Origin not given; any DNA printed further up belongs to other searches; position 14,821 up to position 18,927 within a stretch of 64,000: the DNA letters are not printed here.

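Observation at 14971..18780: Extracellular subtilase covalently fused to an AmpG-like MFS transporter: a possible cleave-and-import module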

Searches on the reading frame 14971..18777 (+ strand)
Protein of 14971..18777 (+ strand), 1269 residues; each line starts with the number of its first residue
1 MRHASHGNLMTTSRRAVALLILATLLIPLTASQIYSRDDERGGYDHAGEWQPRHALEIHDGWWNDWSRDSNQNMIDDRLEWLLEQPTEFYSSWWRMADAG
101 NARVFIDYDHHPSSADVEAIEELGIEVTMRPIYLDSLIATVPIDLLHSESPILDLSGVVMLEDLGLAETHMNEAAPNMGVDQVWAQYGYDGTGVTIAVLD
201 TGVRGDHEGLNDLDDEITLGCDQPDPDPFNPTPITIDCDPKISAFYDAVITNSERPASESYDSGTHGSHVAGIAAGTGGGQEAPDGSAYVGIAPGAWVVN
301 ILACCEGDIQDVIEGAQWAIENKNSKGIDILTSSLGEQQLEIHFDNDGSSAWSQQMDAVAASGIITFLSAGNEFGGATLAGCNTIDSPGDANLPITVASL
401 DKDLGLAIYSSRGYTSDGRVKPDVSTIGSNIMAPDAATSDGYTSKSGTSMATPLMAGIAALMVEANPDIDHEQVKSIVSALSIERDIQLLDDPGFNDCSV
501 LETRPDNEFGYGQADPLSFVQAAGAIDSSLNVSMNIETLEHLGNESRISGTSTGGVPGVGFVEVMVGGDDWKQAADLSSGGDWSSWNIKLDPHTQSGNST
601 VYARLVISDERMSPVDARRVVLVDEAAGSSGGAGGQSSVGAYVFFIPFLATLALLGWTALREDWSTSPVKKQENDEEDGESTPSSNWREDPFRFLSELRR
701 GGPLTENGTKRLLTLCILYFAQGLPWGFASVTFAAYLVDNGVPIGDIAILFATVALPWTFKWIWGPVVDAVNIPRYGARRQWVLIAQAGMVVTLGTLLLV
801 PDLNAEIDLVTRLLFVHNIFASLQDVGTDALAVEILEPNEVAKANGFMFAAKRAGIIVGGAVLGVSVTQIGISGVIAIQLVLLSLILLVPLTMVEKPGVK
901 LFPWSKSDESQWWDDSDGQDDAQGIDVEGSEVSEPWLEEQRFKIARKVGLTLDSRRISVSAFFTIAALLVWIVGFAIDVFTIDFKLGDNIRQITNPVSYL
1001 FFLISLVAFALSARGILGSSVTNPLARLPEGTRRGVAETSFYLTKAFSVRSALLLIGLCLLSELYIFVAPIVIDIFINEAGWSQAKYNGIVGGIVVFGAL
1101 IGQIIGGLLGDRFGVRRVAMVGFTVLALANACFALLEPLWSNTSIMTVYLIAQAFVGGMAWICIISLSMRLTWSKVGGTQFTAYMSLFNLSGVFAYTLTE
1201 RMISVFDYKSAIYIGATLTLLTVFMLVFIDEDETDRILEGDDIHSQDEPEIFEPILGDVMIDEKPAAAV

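Call 3: search_protein_families(library=pfam, proteins=[window:14971-18777:+], max_evalue=0.1)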
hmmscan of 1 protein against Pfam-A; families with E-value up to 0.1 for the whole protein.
window:14971-18777:+ (1269 aa): 4 families
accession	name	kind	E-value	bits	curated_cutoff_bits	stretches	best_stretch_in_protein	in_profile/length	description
PF00082.27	Peptidase_S8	-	1.6e-43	149.5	21.8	1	191-512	1-288/288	Subtilase family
PF07690.21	MFS_1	-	3.5e-28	98.9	33.4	2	1064-1237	12-182/347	Major Facilitator Superfamily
PF03092.22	BT1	-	1.2e-10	41.1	22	1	722-896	1-177/432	BT1 family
PF13000.13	Acatn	-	7.9e-09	35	23.7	1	714-794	4-85/546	Acetyl-coenzyme A transporter 1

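Call 4: search_protein_families(library=ncbifam, proteins=[window:14971-18777:+], max_evalue=0.1)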
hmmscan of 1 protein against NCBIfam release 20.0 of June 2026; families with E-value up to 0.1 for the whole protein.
window:14971-18777:+ (1269 aa): 20 families
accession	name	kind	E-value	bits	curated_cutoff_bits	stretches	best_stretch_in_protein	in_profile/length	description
TIGR00901.2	2A0125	subfamily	4.6e-37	127.7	350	1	710-1227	4-415/417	AmpG family muropeptide MFS transporter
TIGR02718.1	sider_RhtX_FptX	subfamily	4.6e-24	85.1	356.15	2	713-889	4-178/390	RhtX/FptX family siderophore transporter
NF008867.0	PRK11902.1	equivalog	2.4e-21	76.2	656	2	710-888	13-190/419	muropeptide transporter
TIGR03921.1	T7SS_mycosin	equivalog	2.6e-15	56.4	278.75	2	257-478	43-259/353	type VII secretion-associated serine protease mycosin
NF008238.0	PRK11010.1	equivalog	5.2e-15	55.3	756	2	710-889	12-190/492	muropeptide MFS transporter AmpG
NF040553.1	SGO_0316_fam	subfamily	1.7e-10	39.2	1400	2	407-482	654-731/1486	SGO_0316/SGO_0317 family LPXTG-anchored serine peptidase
TIGR00895.1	2A0115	subfamily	7.6e-08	31.7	418.55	1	1088-1230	54-193/398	aromatic acid/H+ symport family MFS transporter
TIGR00880.1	2_A_01_02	superfamily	1.5e-06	28.4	131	1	1097-1229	5-137/141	multidrug resistance protein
TIGR00890.1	2A0111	subfamily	2.2e-06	26.9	374.85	2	1090-1239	42-187/377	oxalate/formate antiport family MFS transporter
NF033595.1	denti_PrtP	equivalog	4e-06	25.7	300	1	428-515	422-497/606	dentilisin complex serine proteinase subunit PrtP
NF051851.1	AtpSerPepEprS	equivalog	1.3e-05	23.5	1700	1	349-482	210-337/988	autotransporter serine peptidase EprS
NF040809.1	germ_prot_CspBA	exception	1.4e-05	23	1250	1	384-464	395-474/1099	bifunctional germination protease/germinant receptor pseudoprotease CspBA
NF008270.1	PRK11043.1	equivalog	2.6e-05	23.5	430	1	1094-1229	48-176/382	purine nucleoside transporter PunC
TIGR00900.1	2A0121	subfamily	6.7e-05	22.4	319.6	1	779-889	63-175/364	H+ Antiporter protein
NF002962.0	PRK03633.1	equivalog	0.00012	21.3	361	1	1047-1222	4-177/382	MFS transporter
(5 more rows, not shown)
